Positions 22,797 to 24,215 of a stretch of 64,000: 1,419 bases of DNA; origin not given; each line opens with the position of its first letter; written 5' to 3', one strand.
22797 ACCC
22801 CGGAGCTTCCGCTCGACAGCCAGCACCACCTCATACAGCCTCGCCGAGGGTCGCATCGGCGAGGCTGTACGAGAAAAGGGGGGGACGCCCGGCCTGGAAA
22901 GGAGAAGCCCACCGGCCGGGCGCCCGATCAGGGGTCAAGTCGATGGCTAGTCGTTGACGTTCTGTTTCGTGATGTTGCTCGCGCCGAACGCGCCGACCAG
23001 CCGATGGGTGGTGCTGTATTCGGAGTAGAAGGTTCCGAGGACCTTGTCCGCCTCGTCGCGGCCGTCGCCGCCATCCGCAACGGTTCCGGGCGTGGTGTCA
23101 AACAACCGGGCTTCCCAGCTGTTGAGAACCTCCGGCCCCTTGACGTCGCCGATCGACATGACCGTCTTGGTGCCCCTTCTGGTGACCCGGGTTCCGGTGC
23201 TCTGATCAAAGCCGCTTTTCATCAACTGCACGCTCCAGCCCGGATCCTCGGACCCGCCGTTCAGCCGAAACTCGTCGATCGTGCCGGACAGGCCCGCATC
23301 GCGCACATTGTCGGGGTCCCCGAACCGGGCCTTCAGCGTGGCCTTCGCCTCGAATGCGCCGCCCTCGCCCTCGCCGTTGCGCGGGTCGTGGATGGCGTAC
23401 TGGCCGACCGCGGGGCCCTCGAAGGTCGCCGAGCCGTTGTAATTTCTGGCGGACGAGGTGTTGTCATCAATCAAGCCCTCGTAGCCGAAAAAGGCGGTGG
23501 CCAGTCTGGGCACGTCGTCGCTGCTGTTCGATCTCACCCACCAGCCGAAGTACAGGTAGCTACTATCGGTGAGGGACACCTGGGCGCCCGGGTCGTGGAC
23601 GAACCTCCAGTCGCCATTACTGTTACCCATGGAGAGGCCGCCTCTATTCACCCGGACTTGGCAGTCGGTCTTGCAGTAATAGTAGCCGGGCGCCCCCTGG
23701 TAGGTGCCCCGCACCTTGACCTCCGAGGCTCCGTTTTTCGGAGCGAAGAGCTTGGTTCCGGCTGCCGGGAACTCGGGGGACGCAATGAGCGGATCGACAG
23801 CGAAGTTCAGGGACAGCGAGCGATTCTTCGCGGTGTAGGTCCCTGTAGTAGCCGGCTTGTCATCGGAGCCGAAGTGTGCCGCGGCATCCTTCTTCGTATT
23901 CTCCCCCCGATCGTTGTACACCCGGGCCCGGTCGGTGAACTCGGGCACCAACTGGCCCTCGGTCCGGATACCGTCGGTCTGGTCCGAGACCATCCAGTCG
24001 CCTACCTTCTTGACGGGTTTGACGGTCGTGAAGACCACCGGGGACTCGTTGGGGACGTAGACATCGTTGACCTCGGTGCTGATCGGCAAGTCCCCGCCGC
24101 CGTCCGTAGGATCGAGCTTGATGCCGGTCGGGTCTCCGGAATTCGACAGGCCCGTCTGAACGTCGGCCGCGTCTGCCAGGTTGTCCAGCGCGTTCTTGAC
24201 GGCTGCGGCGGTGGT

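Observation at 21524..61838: SLP multigene family with few expressible genes, many promoterless cassettes and mosaic block sharing: candidate antigenic or functional variation archive next to Slam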

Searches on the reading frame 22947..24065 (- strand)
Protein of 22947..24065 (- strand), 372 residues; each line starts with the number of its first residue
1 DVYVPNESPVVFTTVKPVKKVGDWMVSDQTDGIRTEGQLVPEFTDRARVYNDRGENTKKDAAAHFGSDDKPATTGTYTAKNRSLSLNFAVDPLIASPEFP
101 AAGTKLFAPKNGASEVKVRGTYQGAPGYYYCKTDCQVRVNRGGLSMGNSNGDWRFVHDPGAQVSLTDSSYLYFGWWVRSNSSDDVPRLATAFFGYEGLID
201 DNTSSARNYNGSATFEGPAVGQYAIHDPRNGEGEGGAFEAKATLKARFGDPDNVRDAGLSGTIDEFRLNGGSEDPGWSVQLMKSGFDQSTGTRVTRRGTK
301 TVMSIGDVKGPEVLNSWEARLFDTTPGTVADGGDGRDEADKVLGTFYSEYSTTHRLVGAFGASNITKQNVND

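Call 79: predict_structure(alignment_id=A4)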
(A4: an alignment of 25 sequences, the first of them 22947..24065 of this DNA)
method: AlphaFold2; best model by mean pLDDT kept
length: 372 residues; sequences in the alignment: 25
mean_pLDDT: 86.9   pTM: 0.81
mean pLDDT of the five models: 86.9, 85.5, 85.5, 85.1, 84.4
residues with pLDDT >= 90: 207; 70-90: 122; 50-70: 34; < 50: 9
segments of 3 or more residues with pLDDT < 50: 328-333
pLDDT, mean of each block of 10 residues (from residue 1): 62 87 92 64 88 91 94 90 90 93 91 93 97 89 79 92 91 93 85 84 70 95 86 88 93 90 93 90 90 88 96 96 67 61 96 94 82 44
secondary structure, 60 per line:
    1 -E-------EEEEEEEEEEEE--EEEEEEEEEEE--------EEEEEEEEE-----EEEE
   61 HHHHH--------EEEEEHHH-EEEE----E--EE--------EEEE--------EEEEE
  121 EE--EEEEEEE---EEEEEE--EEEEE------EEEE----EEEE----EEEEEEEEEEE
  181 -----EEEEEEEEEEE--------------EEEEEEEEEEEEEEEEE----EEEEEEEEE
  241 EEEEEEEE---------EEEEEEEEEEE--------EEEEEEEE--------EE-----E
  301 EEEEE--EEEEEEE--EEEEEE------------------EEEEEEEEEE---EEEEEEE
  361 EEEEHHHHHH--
elements in order: E10-21 E24-34 E43-51 E57-60 H61-65 E74-78 E83-86 E104-107 E116-122 E125-131 E135-140 E143-147 E154-157 E162-165 E170-180 E186-196 E211-227 E232-248 E258-268 E277-284 E300-305 E308-314 E317-322 E341-350 E354-364 H365-370

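Call 81: fold_search(model_id=the predicted structure, library=pdb)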
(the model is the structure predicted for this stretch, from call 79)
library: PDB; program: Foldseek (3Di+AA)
matches with E <= 10: 502; with E <= 0.001: 0
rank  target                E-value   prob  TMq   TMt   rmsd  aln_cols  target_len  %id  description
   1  5kkx_A                3.0e-03  0.99  0.28  0.41  15.0       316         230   13  Crystal structure of a TbpB C-lobe mutant from Neisseria meningitidis M982 (released 2017-07-19)
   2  5znn_A                3.1e-03  0.14  0.11  0.08  23.6       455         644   10  Crystal structure of ligand-free form of the Vps10 ectodomain of Sortilin (released 2018-07-18)
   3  9i0n_A                7.0e-03  0.09  0.10  0.07  24.1       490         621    9  Cryo-EM structure of human sortilin ectodomain (released 2025-12-17)
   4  5kkx_B                8.1e-03  0.99  0.29  0.42  15.3       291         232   12  Crystal structure of a TbpB C-lobe mutant from Neisseria meningitidis M982 (released 2017-07-19)
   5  5nmr_A                8.9e-03  0.09  0.09  0.07  22.5       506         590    8  Monomeric mouse Sortilin extracellular domain (released 2017-12-06)
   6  6eho_A                9.4e-03  0.11  0.10  0.07  23.0       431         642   11  Dimer of the Sortilin Vps10p domain at low pH (released 2017-12-06)
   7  4po7_A                1.0e-02  0.09  0.11  0.07  24.2       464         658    9  Structure of the Sortilin:neurotensin complex at excess neurotensin concentration (released 2014-07-23)
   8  6ehc_A                1.3e-02  0.09  0.10  0.12  23.9       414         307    7  OmpUdeltaN (N-terminus deletion mutant of OmpU), outer membrane protein of Vibrio cholerae (released 2018-04-25)
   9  5znn_B                1.3e-02  0.11  0.13  0.09  23.3       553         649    9  Crystal structure of ligand-free form of the Vps10 ectodomain of Sortilin (released 2018-07-18)
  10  3pqu_B                1.6e-02  0.66  0.26  0.19  18.8       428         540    8  The crystal structures of porcine pathogen AsH57_TbpB (released 2011-02-02)
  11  8t8s_A                1.6e-02  0.14  0.15  0.10  22.8       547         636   10  Sortilin-PGRN peptide complex (released 2024-06-26)
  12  3f6k_A                1.6e-02  0.10  0.12  0.09  22.9       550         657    9  Crystal structure of the Vps10p domain of human sortilin/NTS3 in complex with neurotensin (released 2008-12-30)
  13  8t8s_B                1.7e-02  0.10  0.12  0.09  23.3       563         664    7  Sortilin-PGRN peptide complex (released 2024-06-26)
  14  4qdf_A                2.6e-02  0.11  0.11  0.12  19.6       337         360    7  Crystal structure of apo KshA5 and KshA1 in complex with 1,4-30Q-CoA from R. rhodochrous (released 2014-07-30)
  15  5onu_A                3.1e-02  0.08  0.10  0.11  23.7       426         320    6  Trimeric OmpU structure (released 2018-01-03)
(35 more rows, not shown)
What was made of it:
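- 22947..24665 (-): alpha1: intact 572-aa lipoprotein with N-terminus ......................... C-terminal model pLDDT 86.9; top hit is the TbpB C-lobe (calls 79, 81).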
